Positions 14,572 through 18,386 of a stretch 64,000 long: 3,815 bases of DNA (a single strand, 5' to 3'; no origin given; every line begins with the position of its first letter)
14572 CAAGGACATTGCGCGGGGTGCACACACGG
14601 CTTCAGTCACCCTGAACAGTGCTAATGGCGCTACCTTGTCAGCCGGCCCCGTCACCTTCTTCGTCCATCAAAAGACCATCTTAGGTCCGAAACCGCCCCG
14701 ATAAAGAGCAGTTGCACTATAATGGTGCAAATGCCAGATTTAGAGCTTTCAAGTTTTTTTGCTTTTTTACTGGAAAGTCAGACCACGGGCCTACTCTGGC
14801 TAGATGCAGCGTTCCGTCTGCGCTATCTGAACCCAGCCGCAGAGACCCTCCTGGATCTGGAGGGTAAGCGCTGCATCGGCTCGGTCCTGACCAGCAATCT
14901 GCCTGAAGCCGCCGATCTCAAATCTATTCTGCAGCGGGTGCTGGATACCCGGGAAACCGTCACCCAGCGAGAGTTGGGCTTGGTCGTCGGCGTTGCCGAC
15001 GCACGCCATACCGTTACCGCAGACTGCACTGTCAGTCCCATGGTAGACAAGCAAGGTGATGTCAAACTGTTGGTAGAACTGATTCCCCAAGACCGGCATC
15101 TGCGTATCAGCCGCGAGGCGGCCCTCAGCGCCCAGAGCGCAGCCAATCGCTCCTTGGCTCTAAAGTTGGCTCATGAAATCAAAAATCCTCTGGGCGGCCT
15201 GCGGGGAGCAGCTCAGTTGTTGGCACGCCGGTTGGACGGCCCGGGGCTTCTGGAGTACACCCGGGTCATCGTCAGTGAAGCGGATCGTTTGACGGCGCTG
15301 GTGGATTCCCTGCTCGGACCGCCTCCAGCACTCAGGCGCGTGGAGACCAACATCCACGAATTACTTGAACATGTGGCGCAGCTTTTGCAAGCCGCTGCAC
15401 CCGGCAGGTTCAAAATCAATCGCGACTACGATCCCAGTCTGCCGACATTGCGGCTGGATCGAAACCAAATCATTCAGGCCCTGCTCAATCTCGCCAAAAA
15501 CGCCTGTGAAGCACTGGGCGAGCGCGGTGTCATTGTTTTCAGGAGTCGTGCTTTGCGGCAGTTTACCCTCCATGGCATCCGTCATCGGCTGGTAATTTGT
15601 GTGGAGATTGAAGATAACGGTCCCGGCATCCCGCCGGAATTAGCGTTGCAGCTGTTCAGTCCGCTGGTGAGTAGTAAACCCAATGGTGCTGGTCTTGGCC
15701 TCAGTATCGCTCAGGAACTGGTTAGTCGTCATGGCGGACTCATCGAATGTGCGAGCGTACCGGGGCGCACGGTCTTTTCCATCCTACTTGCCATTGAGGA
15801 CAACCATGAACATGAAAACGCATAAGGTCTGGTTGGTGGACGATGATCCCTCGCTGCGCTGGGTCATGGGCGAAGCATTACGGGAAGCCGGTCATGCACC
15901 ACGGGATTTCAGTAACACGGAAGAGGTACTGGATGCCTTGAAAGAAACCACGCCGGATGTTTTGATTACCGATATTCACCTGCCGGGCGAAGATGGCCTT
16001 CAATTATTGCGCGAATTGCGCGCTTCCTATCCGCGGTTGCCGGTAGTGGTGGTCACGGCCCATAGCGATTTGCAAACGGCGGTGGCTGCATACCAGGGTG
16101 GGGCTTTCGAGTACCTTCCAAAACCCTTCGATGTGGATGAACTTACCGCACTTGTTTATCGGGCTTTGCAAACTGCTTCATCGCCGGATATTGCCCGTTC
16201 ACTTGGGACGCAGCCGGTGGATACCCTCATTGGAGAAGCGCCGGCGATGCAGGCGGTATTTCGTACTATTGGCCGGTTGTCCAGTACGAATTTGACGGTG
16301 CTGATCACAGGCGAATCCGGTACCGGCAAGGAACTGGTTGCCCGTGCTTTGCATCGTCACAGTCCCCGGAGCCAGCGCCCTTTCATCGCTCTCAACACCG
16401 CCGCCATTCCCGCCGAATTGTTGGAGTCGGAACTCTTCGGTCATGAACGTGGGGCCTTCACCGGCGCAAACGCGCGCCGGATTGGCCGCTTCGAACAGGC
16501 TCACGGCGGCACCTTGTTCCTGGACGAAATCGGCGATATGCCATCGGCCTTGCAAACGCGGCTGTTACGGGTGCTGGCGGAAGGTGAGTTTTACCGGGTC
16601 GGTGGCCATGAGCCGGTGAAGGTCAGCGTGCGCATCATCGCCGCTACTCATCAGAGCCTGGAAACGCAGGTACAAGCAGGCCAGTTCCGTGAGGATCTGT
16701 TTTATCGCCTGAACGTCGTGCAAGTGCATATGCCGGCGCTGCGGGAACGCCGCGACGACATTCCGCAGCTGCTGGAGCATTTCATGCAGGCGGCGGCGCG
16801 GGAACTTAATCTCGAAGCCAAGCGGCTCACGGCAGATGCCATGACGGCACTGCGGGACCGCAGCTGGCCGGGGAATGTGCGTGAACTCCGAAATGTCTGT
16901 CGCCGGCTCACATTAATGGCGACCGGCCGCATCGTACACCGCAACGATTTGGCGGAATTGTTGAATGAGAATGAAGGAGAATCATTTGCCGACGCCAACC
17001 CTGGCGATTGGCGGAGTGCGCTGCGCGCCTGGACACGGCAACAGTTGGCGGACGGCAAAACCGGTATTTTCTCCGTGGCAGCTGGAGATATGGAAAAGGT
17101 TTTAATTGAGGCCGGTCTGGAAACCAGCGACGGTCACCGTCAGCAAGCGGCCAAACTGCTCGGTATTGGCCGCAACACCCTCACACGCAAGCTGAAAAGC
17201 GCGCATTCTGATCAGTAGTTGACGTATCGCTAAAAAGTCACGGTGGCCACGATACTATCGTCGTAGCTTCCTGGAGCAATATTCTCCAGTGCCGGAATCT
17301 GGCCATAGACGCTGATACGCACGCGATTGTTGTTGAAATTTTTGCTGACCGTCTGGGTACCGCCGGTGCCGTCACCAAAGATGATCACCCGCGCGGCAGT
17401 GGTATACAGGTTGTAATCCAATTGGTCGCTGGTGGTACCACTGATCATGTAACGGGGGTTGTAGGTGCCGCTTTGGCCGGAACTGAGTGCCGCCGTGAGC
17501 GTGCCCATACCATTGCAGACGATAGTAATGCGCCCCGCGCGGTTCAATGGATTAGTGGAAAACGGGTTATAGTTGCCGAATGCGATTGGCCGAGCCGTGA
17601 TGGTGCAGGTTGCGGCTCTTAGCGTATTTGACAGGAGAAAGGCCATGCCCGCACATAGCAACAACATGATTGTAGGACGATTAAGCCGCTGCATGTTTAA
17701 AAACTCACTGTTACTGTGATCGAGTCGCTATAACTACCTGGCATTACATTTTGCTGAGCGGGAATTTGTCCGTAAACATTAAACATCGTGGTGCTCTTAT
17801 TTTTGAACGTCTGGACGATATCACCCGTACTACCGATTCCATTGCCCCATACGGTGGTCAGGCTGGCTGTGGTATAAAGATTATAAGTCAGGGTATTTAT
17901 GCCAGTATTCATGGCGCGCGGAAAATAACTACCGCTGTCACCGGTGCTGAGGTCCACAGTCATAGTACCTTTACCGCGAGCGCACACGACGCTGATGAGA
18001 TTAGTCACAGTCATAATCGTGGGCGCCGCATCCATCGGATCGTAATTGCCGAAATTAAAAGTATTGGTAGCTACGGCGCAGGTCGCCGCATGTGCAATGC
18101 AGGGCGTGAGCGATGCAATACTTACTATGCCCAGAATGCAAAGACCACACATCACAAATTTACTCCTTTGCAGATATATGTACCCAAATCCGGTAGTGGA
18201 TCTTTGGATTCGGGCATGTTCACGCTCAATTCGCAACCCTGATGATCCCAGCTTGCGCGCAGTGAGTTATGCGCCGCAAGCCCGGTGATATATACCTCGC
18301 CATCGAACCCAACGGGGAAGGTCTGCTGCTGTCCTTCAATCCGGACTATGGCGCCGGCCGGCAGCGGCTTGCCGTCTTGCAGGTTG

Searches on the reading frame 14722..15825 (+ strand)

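Call 67: search_protein_families(library=pfam, proteins=[window:14722-15825:+], max_evalue=0.0001)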
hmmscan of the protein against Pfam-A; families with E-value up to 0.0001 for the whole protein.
window:14722-15825:+ (367 aa): 4 families
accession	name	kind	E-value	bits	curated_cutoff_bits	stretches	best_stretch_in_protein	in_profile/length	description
PF02518.31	HATPase_c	-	1.2e-16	61.6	26.4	1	246-356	2-107/111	Histidine kinase-, DNA gyrase B-, and HSP90-like ATPase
PF00512.31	HisKA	-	5.6e-12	46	26.9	1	145-198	5-58/66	His Kinase A (phospho-acceptor) domain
PF08448.16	PAS_4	-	2.5e-10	41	23.1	1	18-119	2-100/110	PAS fold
PF00989.32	PAS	-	2.4e-07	31.2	22.6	1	13-114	3-103/113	PAS fold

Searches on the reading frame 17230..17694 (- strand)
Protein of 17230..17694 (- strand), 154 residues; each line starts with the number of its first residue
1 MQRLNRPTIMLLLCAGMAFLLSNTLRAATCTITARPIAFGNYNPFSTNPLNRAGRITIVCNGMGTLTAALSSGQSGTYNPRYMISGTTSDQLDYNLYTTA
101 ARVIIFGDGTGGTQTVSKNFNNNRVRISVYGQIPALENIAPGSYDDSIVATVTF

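Call 62: search_protein_families(library=pfam, proteins=[window:17230-17694:-], max_evalue=0.001)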
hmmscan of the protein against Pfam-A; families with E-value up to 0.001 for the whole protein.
window:17230-17694:- (154 aa): 1 family
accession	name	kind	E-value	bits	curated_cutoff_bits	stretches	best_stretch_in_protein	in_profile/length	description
PF05229.21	SCPU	-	8.7e-29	101.1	22.4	1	24-151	9-138/138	Spore Coat Protein U domain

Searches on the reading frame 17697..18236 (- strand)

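Call 62: search_protein_families(library=pfam, proteins=[window:17697-18236:-], max_evalue=0.001)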
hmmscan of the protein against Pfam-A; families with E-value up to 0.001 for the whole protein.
window:17697-18236:- (179 aa): 1 family
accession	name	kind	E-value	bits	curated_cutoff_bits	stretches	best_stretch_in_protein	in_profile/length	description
PF05229.21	SCPU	-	2.7e-25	89.7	22.4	1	48-176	10-138/138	Spore Coat Protein U domain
